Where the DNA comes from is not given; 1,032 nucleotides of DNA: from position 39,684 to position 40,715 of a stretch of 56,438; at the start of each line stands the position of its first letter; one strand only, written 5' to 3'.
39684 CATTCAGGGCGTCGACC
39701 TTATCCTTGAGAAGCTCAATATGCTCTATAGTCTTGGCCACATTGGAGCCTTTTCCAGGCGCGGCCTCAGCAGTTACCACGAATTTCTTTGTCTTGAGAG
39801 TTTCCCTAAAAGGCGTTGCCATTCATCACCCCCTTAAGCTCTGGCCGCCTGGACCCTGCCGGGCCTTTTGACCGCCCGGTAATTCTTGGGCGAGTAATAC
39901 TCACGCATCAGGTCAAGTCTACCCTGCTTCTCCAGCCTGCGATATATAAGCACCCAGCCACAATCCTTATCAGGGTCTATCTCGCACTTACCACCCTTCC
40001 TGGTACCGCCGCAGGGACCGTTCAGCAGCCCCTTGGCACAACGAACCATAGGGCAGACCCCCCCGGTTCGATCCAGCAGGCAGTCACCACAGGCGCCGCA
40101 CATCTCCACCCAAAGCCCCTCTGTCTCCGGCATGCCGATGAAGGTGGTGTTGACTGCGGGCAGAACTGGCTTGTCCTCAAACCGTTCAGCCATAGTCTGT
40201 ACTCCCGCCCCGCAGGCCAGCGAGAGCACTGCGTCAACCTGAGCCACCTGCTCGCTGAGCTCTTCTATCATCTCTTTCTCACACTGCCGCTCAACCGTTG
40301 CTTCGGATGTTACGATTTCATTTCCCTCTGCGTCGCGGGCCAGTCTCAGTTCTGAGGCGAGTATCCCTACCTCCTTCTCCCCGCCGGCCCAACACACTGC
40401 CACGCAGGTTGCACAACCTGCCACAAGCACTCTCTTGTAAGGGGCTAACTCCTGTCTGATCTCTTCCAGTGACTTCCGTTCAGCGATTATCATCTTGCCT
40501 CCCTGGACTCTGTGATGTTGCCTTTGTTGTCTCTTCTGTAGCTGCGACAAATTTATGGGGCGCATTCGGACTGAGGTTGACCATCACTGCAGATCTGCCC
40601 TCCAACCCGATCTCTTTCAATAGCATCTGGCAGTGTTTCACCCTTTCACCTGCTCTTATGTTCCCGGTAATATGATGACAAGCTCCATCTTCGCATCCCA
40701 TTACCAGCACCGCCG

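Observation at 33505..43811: HdrB-less HdrA/MvhD/MetFV/HdrC gene train: candidate unconventional electron-bifurcating methylene-THF reductase complex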

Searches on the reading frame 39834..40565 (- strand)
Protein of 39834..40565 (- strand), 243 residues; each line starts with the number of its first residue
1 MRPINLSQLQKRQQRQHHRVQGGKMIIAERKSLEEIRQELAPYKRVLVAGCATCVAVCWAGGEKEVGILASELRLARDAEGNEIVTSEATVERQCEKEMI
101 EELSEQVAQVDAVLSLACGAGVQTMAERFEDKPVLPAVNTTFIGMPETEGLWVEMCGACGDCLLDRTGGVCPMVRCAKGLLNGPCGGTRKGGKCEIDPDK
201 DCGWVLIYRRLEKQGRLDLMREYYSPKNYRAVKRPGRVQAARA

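Call 4: search_protein_families(library=pfam, proteins=[window:39834-40565:-], max_evalue=0.01)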
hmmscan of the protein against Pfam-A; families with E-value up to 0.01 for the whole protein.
window:39834-40565:- (243 aa): 1 family
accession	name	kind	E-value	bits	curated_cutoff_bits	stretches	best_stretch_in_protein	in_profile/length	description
PF12225.13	DUF5981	-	1.7e-34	117.8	23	1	136-229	2-94/95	Methylene-tetrahydrofolate reductase C terminal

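Call 13: find_related_loci(query=window:39834-40493:-, collection=genome_contigs, flank=10000)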
Query window:39834-40493:- (219 aa) in genome_contigs; peptide patterns used: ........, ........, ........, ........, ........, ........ (x = any residue, [..] = any of these).
328 stretches matched a pattern; 33 encode a relative of the query (tblastn E <= 1e-3); 33 distinct loci.
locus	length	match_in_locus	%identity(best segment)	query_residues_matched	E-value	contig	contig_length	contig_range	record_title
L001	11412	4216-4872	85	1-219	1e-127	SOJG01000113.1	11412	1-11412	MAG: Dehalococcoidia bacterium isolate E29_bin73 NODE_1751_length_11412_cov_46.390332, whole genome shotgun sequence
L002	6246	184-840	84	1-219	9e-127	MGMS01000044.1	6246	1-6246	MAG: Chloroflexi bacterium RBG_13_51_36 RBG_13_scaffold_58276, whole genome shotgun sequence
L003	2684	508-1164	83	1-219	3e-131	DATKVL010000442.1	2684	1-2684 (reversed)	MAG TPA_asm: Dehalococcoidia bacterium isolate SMAG_U14132 k141_146933, whole genome shotgun sequence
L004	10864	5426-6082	84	1-219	5e-125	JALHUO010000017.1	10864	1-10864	MAG: Dehalococcoidia bacterium isolate PFL52 seq_472824, whole genome shotgun sequence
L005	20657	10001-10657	83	1-219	5e-125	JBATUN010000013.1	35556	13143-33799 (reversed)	MAG: Dehalococcoidia bacterium isolate MFD12951_ilm_asm_bin17 k127_4941, whole genome shotgun sequence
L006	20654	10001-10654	84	1-218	5e-125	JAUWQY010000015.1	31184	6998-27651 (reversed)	MAG: Dehalococcoidia bacterium isolate CSMAG_2514 CSMAG_2514_k141_706713_length_31184_cov_1015.7356, whole genome shotgu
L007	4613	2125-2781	82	1-219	9e-125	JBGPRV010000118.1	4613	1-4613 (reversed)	MAG: Dehalococcoidia bacterium isolate OBJ1_062018_130_33 k141_2118976_length_4613_cov_34.6051, whole genome shotgun seq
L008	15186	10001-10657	81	1-219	2e-123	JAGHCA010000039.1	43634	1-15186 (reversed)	MAG: Dehalococcoidia bacterium isolate AUK270 PB_MBMC_224_c_000000000079, whole genome shotgun sequence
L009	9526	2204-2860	83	1-219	2e-123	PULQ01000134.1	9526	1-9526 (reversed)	MAG: Dehalococcoidia bacterium isolate B1Sed10_42R1 B1-Sed10-C10351, whole genome shotgun sequence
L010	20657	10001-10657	83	1-219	7e-123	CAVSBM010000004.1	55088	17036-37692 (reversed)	MAG: uncultured Chloroflexia bacterium isolate MFD04408.bin.2.194 genome assembly, contig: contig_15858, whole genome sh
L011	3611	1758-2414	83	1-219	1e-124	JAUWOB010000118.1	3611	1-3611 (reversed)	MAG: Dehalococcoidia bacterium isolate CSMAG_2439 CSMAG_2439_k141_1074849_length_3611_cov_5.8720, whole genome shotgun s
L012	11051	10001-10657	82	1-219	7e-122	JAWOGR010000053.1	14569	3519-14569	MAG: Dehalococcoidia bacterium isolate BLK6-3.bin.89 k191_2194406, whole genome shotgun sequence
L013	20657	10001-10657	82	1-219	1e-121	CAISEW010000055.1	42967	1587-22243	MAG: uncultured Chloroflexi bacterium isolate AlinenSedimentsD2_bin-0330 genome assembly, contig: bin-0330:55/63, whole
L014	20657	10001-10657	81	1-219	8e-122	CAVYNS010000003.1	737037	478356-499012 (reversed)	MAG: uncultured Chloroflexia bacterium isolate MFD04408.bin.1.133 genome assembly, contig: contig_27545, whole genome sh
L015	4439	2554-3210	82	1-219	7e-123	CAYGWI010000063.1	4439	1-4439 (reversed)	MAG TPA_asm: uncultured Dehalococcoidales bacterium isolate ERP119294_co1_478 genome assembly, contig: NODE_32879_length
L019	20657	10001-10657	79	1-219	3e-118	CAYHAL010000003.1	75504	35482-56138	MAG TPA_asm: uncultured Dehalococcoidales bacterium isolate ERP119294_co3_379 genome assembly, contig: NODE_72_length_75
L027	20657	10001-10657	80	1-219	8e-122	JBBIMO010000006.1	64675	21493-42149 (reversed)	MAG: Chloroflexota bacterium isolate BQS170218_bin_234 NODE_295_length_64675_cov_6.992758, whole genome shotgun sequence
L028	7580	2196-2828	59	1-212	1e-80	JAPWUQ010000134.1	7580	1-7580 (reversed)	MAG: Anaerolineae bacterium isolate RSWS7 scaffold_2267_c1, whole genome shotgun sequence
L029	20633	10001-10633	58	1-212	6e-80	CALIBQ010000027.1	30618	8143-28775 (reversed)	MAG: uncultured Anaerolineae bacterium isolate S1_Bin_MAXBIN__192_1 genome assembly, contig: c_000002458677, whole genom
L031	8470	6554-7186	44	1-214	1e-56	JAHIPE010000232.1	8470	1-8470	MAG: Actinomycetota bacterium isolate KR13_S3.mb.41 KR13_S3.mb.41_k141_400132, whole genome shotgun sequence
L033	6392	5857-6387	38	1-180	2e-33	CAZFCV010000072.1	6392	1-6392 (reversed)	MAG TPA_asm: uncultured Dehalococcoidales bacterium isolate SRP167671_co1_118 genome assembly, contig: NODE_14347_length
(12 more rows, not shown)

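Call 20: search_protein_families(library=pfam, proteins=[L027:11989-13065:+, L027:13062-15101:+, L027:15109-18273:+, L029:6392-9493:+, L029:11306-13114:+, L029:13141-13764:+, L029:13786-14661:+, L029:14735-16498:+], max_evalue=0.0001)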
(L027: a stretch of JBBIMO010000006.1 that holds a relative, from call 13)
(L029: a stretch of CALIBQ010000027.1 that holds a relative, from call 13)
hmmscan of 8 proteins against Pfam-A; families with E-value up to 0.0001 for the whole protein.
L027:11989-13065:+ (358 aa): 14 families
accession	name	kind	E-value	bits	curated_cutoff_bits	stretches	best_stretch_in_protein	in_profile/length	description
PF12797.12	Fer4_2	-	8.7e-10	38.3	24.5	0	169-187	2-20/22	4Fe-4S binding domain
PF13183.11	Fer4_8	-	1.9e-09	38.3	27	2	176-258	4-66/68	4Fe-4S dicluster domain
PF14697.11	Fer4_21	-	4e-09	36.9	35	0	172-192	3-23/59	4Fe-4S dicluster domain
PF12837.12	Fer4_6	-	7.4e-09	35.6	25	0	170-188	2-20/24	4Fe-4S binding domain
PF12838.12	Fer4_7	-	8.2e-09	36.2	27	0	143-188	1-49/52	4Fe-4S dicluster domain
PF12831.13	FAD_oxidored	-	9.3e-09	35.5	27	1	44-81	2-39/416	FAD dependent oxidoreductase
PF00037.32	Fer4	-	1.7e-08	34.4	21.1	0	138-152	2-16/24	4Fe-4S binding domain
PF13187.11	Fer4_9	-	3.1e-07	30.7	27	0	245-309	1-50/52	4Fe-4S dicluster domain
PF13237.11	Fer4_10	-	6.2e-07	29.7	25.5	0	170-257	2-53/53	4Fe-4S dicluster domain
PF13450.12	NAD_binding_8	-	2.8e-06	27.9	21.9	1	46-82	1-37/68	NAD(P)-binding Rossmann-like domain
PF07992.20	Pyr_redox_2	-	4.1e-06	26.9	26.1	1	44-119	3-58/291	Pyridine nucleotide-disulphide oxidoreductase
PF00890.30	FAD_binding_2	-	8.1e-06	25.7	20.4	1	44-78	2-36/414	FAD binding domain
PF00070.33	Pyr_redox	-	3.1e-05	24.8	22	0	44-77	2-35/82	Pyridine nucleotide-disulphide oxidoreductase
PF13534.11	Fer4_17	-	5.5e-05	24.1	22.2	0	291-310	41-60/61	4Fe-4S dicluster domain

L027:13062-15101:+ (679 aa): 3 families
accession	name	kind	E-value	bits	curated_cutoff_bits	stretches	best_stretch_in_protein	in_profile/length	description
PF00384.28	Molybdopterin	-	6e-86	289.1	24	1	60-483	1-353/353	Molybdopterin oxidoreductase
PF01568.27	Molydop_binding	-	2.4e-32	111.7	26.8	1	567-673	1-110/110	Molydopterin dinucleotide binding domain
PF04879.21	Molybdop_Fe4S4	-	1.1e-13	51.4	22.7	1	5-57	3-55/55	Molybdopterin oxidoreductase Fe4S4 domain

L027:15109-18273:+ (1054 aa): 10 families
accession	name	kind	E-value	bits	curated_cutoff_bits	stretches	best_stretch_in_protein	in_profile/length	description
PF07992.20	Pyr_redox_2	-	4e-18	66.3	26.1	2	328-460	171-289/291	Pyridine nucleotide-disulphide oxidoreductase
PF13450.12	NAD_binding_8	-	9.2e-09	35.9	21.9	1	637-680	1-42/68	NAD(P)-binding Rossmann-like domain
PF01266.30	DAO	-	1.7e-07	31.6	27.9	1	636-668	3-35/353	FAD dependent oxidoreductase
PF12831.13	FAD_oxidored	-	2.8e-07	30.6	27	1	636-671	3-38/416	FAD dependent oxidoreductase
PF00890.30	FAD_binding_2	-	8.5e-07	28.9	20.4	1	636-677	3-41/414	FAD binding domain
PF00037.32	Fer4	-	1.1e-06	28.6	21.1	1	981-1002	2-23/24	4Fe-4S binding domain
PF12837.12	Fer4_6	-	4.4e-06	26.8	25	1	979-1002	1-24/24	4Fe-4S binding domain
PF14697.11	Fer4_21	-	5e-06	27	35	1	980-1032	1-56/59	4Fe-4S dicluster domain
PF12838.12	Fer4_7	-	6.4e-06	27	27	1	987-1032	2-52/52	4Fe-4S dicluster domain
PF13187.11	Fer4_9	-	2.4e-05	24.7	27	1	987-1032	2-51/52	4Fe-4S dicluster domain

L029:6392-9493:+ (1033 aa): 24 families
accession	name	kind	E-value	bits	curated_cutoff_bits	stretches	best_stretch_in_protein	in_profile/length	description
PF00037.32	Fer4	-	7.8e-22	76.6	21.1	3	984-1006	2-24/24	4Fe-4S binding domain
PF07992.20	Pyr_redox_2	-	3.6e-21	76.3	26.1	1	601-716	2-112/291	Pyridine nucleotide-disulphide oxidoreductase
PF13237.11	Fer4_10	-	2.3e-15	56.7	25.5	1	947-1001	4-53/53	4Fe-4S dicluster domain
PF12838.12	Fer4_7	-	6.6e-15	55.8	27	2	951-1004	1-52/52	4Fe-4S dicluster domain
PF12837.12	Fer4_6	-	7e-15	54.6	25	2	944-967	1-24/24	4Fe-4S binding domain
PF12797.12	Fer4_2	-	1.7e-14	53.1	24.5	1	116-134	3-21/22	4Fe-4S binding domain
PF12831.13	FAD_oxidored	-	8.4e-14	52.1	27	2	601-639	1-39/416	FAD dependent oxidoreductase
PF13187.11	Fer4_9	-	1.2e-13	51.3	27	1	951-1005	1-52/52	4Fe-4S dicluster domain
PF00890.30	FAD_binding_2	-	2.1e-13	50.7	20.4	2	602-636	2-36/414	FAD binding domain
PF13450.12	NAD_binding_8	-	1.3e-12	48.3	21.9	1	604-639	1-36/68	NAD(P)-binding Rossmann-like domain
PF13484.11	Fer4_16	-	2.7e-11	44.5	30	0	172-195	2-23/66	4Fe-4S double cluster binding domain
PF01266.30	DAO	-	5.1e-11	43.1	27.9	1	602-636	2-37/353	FAD dependent oxidoreductase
PF13534.11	Fer4_17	-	2e-10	41.5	22.2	1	122-184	1-58/61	4Fe-4S dicluster domain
PF13183.11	Fer4_8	-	6.5e-10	39.8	27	1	121-184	3-66/68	4Fe-4S dicluster domain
PF14697.11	Fer4_21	-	3.1e-09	37.3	35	0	945-1007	1-59/59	4Fe-4S dicluster domain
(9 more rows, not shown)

L029:11306-13114:+ (602 aa): 4 families
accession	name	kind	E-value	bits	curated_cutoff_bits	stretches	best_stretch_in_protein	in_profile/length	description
PF02754.22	CCG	-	3e-19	69.4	20.6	2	311-392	2-84/85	Cysteine-rich domain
PF13534.11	Fer4_17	-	1.6e-09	38.6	22.2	1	144-204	1-61/61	4Fe-4S dicluster domain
PF13183.11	Fer4_8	-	1.1e-08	35.9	27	1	142-203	2-68/68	4Fe-4S dicluster domain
PF13187.11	Fer4_9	-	8.7e-07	29.3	27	1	144-202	1-50/52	4Fe-4S dicluster domain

L029:13141-13764:+ (207 aa): 1 family
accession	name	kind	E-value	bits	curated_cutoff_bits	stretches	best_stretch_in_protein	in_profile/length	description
PF04961.17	FTCD_C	-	1.1e-69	234.2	24.5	1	7-186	2-181/182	Formiminotransferase-cyclodeaminase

L029:13786-14661:+ (291 aa): 2 families
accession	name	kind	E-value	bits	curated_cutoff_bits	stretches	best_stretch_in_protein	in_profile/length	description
PF02882.25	THF_DHG_CYH_C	-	8.1e-66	220.7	27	1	130-288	1-159/160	Tetrahydrofolate dehydrogenase/cyclohydrolase, NAD(P)-binding domain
PF00763.28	THF_DHG_CYH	-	7.1e-36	123.4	32.8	1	12-127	1-115/115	Tetrahydrofolate dehydrogenase/cyclohydrolase, catalytic domain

L029:14735-16498:+ (587 aa): 1 family
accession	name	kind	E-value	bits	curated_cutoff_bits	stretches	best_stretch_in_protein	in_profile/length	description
PF01268.25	FTHFS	-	2.8e-263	874.7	27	1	8-587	2-556/556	Formate--tetrahydrofolate ligase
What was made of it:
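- Closest known: Methanogen MvhAGD-HdrABC and Fdh-Hdr complexes. Same: A formate-dehydrogenase variant exists in sister species (call 20).
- In L029, fchA-folD-fhs lie directly downstream (call 20). In Chloroflexota relatives that do have HdrB, it is fused to HdrC, so loss of the CCG part is a single deletion event (call 20).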

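Call 22: search_solved_structures(query=window:39834-40493:-, max_evalue=0.01)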
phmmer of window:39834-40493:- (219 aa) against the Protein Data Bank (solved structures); distinct sequences matched with E-value up to 0.01: 1.
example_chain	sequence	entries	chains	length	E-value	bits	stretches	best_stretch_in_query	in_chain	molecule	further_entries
6b85_J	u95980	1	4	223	0.0016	21.3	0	170-201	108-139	TMHC4_R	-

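Call 45: search_protein_families(library=ncbifam, proteins=[window:39834-40493:-], max_evalue=0.00001)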
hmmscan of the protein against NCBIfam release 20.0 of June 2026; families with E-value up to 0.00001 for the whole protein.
window:39834-40493:- (219 aa): 0 families

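Call 50: search_protein_families(library=pfam, proteins=[L033:3378-4280:+, L033:4280-5839:+, L033:1131-2477:+, L031:6066-6479:+, L031:2868-5279:-, L031:882-2831:+, L019:1816-3288:+, L019:3375-4250:+, L019:4243-5211:+, L019:17680-18918:-], max_evalue=0.00001)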
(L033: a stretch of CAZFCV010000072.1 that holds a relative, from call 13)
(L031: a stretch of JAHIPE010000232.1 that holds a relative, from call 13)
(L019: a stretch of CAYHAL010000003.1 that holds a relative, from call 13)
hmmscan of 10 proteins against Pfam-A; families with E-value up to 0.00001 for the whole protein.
L033:3378-4280:+ (300 aa): 2 families
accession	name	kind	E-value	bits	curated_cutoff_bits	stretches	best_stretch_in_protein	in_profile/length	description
PF14720.11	NiFe_hyd_SSU_C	-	9.7e-35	119.2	27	1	200-278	1-80/80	NiFe/NiFeSe hydrogenase small subunit C-terminal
PF01058.29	Oxidored_q6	-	9.8e-26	90.4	27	1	18-177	1-126/128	NADH ubiquinone oxidoreductase, 20 Kd subunit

L033:4280-5839:+ (519 aa): 1 family
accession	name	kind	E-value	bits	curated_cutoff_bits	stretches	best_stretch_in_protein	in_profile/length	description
PF00374.24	NiFeSe_Hases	-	5.4e-161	537.4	25.8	1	38-504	1-508/508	Nickel-dependent hydrogenase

L033:1131-2477:+ (448 aa): 2 families
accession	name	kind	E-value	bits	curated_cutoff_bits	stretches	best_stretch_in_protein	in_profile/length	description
PF03599.22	CdhD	-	1.1e-97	327.6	24.8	1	64-442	2-386/387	CO dehydrogenase/acetyl-CoA synthase delta subunit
PF04060.18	FeS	-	1.8e-14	53.6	23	1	12-44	1-33/33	Putative Fe-S cluster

L031:6066-6479:+ (137 aa): 0 families

L031:2868-5279:- (803 aa): 0 families

L031:882-2831:+ (649 aa): 1 family
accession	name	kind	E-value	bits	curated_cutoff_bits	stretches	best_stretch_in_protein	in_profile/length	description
PF03063.25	Prismane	-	1.1e-164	549.3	27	1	45-609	1-512/513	Prismane/CO dehydrogenase family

L019:1816-3288:+ (490 aa): 1 family
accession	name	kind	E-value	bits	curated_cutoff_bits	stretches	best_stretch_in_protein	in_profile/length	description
PF13458.12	Peripla_BP_6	-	1.3e-35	124.2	31.7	1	63-429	2-339/343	Periplasmic binding protein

L019:3375-4250:+ (291 aa): 1 family
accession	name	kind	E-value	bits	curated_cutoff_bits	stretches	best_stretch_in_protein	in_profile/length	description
PF02653.21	BPD_transp_2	-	2.8e-39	135.3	26.8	1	8-278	2-268/269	Branched-chain amino acid transport system / permease component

L019:4243-5211:+ (322 aa): 1 family
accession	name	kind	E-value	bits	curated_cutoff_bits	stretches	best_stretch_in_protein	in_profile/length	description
PF02653.21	BPD_transp_2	-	1.8e-33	116.3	26.8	1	30-292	3-268/269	Branched-chain amino acid transport system / permease component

L019:17680-18918:- (412 aa): 2 families
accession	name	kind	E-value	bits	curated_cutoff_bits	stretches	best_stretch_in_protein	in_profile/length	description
PF00109.32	ketoacyl-synt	-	4.7e-48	164.4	20.8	1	4-245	2-252/252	Beta-ketoacyl synthase, N-terminal domain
PF02801.28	Ketoacyl-synt_C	-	9.9e-35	119.6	20.8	1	253-366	1-119/119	Beta-ketoacyl synthase, C-terminal domain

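Call 57: search_protein_families(library=pfam, proteins=[window:39834-40493:-], max_evalue=10)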
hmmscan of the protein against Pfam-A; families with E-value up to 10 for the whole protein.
window:39834-40493:- (219 aa): 3 families
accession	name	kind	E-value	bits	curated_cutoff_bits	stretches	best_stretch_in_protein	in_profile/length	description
PF12225.13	DUF5981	-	1.4e-34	118.1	23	1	112-205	2-94/95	Methylene-tetrahydrofolate reductase C terminal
PF18178.6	Cap17-like_N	-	0.026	14.3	26.6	1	27-112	82-165/232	ATP nucleosidase Cap17-like, N-terminal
PF18301.6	preATP-grasp_3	-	0.074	13.7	26.3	1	52-93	6-47/76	pre ATP-grasp 3 domain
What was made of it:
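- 39834..40493 (-): metV (219 aa), the Cys-rich small subunit of acetogen-type MTHFR. Its start overlaps the mvhD1 end by 14 nt. PF12225 1e-34 (calls 4, 57).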
